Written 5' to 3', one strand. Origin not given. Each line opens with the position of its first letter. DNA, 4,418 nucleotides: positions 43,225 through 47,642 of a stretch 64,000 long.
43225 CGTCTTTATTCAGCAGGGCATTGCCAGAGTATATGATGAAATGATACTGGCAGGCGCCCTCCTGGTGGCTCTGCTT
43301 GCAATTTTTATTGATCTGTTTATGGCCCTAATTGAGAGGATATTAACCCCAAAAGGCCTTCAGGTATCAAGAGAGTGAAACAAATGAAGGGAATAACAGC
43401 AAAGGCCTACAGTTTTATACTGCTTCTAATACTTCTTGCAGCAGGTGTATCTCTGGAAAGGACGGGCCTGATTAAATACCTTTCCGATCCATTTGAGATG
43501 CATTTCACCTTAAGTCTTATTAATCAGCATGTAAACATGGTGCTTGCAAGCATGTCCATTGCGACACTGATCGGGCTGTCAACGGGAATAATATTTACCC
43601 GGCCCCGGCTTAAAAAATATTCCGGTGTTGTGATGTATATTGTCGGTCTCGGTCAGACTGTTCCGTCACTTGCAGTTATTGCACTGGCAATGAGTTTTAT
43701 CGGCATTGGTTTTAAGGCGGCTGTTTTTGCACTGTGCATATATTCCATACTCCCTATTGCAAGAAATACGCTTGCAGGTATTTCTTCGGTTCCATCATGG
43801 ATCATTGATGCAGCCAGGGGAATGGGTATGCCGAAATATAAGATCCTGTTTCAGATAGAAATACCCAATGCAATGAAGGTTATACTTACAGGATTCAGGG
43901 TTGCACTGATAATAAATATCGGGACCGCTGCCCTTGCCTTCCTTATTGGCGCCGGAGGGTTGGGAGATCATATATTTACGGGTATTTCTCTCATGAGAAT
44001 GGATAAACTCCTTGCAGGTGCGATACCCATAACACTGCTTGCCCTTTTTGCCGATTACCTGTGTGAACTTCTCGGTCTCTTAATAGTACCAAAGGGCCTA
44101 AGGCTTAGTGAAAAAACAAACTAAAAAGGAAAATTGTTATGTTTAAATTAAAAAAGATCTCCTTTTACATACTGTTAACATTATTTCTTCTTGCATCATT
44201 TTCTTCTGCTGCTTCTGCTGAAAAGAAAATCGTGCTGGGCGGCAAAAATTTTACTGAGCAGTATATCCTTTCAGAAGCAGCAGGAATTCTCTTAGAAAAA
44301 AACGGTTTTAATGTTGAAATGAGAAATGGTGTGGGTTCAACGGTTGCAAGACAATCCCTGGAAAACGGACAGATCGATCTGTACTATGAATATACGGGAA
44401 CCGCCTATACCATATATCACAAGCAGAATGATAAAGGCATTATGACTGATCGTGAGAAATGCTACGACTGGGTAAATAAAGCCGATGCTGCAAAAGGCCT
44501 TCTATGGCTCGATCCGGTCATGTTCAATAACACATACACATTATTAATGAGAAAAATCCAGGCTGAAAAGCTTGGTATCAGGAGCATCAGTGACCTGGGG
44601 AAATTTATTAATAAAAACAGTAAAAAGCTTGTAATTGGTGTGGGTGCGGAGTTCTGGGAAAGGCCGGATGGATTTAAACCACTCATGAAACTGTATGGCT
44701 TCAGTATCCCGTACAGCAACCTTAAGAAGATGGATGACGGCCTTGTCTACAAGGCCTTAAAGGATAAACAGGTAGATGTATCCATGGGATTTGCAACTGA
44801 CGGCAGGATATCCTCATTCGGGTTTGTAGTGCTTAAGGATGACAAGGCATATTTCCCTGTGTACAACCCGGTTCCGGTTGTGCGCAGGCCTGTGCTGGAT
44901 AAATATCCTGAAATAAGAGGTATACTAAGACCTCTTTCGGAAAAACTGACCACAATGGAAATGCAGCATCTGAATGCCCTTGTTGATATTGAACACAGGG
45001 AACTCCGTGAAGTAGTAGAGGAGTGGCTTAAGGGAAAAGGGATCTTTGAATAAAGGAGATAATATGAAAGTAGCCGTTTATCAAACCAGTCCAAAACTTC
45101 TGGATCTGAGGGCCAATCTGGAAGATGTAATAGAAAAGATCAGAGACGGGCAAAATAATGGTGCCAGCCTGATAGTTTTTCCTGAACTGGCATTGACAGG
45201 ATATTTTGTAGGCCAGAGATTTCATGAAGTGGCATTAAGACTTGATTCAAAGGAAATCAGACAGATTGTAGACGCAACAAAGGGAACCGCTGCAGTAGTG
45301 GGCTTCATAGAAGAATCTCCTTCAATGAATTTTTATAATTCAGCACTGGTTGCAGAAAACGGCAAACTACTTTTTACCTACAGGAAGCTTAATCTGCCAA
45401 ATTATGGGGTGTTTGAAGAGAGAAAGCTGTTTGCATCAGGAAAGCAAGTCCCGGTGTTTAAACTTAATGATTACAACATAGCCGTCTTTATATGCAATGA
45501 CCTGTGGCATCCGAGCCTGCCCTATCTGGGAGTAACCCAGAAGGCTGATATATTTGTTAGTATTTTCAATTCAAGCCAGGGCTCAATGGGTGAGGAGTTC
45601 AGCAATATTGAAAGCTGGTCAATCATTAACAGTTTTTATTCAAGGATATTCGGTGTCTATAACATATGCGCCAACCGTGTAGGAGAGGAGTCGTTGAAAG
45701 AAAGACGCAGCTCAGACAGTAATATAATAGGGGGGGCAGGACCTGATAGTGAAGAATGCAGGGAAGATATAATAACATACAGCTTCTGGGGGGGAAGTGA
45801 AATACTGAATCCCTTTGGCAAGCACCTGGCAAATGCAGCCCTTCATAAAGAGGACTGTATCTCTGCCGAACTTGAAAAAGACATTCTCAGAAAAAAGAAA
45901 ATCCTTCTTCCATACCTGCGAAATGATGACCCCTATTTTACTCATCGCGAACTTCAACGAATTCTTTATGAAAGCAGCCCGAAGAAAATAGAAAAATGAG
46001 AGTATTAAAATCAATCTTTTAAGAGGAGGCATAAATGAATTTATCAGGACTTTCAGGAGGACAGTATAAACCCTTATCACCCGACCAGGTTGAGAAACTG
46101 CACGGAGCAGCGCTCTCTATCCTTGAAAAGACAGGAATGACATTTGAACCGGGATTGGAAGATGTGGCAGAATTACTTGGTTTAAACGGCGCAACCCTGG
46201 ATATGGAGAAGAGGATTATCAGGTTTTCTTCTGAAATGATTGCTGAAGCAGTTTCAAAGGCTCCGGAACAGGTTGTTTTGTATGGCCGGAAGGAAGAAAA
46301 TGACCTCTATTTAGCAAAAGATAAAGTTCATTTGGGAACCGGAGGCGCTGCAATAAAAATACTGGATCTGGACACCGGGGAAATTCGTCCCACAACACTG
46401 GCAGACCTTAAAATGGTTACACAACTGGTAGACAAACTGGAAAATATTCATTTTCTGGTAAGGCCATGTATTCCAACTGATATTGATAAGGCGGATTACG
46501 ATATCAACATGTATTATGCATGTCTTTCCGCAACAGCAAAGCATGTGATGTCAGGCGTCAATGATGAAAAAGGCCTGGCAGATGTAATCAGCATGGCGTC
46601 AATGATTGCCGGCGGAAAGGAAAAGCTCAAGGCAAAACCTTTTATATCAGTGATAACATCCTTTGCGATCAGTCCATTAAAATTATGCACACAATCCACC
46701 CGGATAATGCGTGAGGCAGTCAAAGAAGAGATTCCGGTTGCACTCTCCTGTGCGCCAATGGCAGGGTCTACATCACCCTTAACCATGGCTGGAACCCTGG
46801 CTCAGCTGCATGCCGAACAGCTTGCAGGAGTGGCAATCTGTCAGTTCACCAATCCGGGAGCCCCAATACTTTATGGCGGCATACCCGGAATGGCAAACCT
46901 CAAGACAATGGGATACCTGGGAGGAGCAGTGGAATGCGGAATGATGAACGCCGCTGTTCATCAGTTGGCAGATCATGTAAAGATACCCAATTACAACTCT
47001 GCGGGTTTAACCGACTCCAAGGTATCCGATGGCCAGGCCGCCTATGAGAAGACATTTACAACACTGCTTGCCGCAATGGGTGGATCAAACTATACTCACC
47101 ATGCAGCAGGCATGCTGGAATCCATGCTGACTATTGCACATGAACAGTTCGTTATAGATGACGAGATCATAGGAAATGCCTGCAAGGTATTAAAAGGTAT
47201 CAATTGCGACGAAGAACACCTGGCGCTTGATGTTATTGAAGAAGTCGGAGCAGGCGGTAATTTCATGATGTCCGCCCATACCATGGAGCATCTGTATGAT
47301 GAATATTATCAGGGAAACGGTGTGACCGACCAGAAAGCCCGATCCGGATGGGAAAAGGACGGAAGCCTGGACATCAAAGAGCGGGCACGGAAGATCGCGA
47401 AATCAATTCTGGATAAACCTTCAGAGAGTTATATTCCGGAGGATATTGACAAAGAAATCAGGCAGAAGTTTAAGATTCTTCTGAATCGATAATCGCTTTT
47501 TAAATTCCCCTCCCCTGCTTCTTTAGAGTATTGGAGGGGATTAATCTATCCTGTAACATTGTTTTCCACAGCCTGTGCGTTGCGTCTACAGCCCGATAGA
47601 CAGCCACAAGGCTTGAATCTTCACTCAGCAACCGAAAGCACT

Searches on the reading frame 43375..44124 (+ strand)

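Call 77: search_protein_families(library=pfam, proteins=[window:43375-44124:+], max_evalue=0.00001)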
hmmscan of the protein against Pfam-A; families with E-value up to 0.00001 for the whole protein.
window:43375-44124:+ (249 aa): 1 family
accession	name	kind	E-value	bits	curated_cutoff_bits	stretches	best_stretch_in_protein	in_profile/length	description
PF00528.27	BPD_transp_1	-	2e-21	77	26.4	1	67-233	1-178/184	Binding-protein-dependent transport system inner membrane component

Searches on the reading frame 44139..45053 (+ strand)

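Call 77: search_protein_families(library=pfam, proteins=[window:44139-45053:+], max_evalue=0.00001)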
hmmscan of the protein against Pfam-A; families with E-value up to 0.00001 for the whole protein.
window:44139-45053:+ (304 aa): 1 family
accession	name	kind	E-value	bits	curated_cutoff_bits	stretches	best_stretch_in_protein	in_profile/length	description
PF04069.17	OpuAC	-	2e-66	224.6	21.2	1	29-298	1-256/257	Substrate binding domain of ABC-type glycine betaine transport system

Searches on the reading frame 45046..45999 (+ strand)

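Call 77: search_protein_families(library=pfam, proteins=[window:45046-45999:+], max_evalue=0.00001)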
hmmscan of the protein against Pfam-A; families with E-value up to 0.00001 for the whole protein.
window:45046-45999:+ (317 aa): 1 family
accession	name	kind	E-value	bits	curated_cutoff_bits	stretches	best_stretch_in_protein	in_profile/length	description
PF00795.27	CN_hydrolase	-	2e-33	116.3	23.2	1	8-277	1-247/256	Carbon-nitrogen hydrolase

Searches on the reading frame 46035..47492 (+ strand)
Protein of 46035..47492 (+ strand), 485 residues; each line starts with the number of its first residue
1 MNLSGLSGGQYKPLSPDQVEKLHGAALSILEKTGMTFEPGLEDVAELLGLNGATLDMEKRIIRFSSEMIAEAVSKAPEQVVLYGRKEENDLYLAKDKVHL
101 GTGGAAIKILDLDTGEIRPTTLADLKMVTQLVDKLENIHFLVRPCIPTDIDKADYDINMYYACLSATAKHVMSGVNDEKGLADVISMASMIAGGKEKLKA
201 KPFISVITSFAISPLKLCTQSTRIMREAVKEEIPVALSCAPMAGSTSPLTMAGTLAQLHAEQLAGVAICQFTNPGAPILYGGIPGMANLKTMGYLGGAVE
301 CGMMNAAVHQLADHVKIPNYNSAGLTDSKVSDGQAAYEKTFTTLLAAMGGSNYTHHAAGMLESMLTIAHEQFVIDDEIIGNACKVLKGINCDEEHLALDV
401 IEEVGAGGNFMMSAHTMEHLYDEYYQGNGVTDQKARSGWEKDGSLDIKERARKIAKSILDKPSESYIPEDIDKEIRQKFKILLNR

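Call 77: search_protein_families(library=pfam, proteins=[window:46035-47492:+], max_evalue=0.00001)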
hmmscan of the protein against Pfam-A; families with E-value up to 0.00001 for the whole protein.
window:46035-47492:+ (485 aa): 1 family
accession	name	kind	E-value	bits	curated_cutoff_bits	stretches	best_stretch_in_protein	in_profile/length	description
PF06253.16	MTTB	-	4.4e-108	361.9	25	1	10-476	30-489/500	Trimethylamine methyltransferase (MTTB)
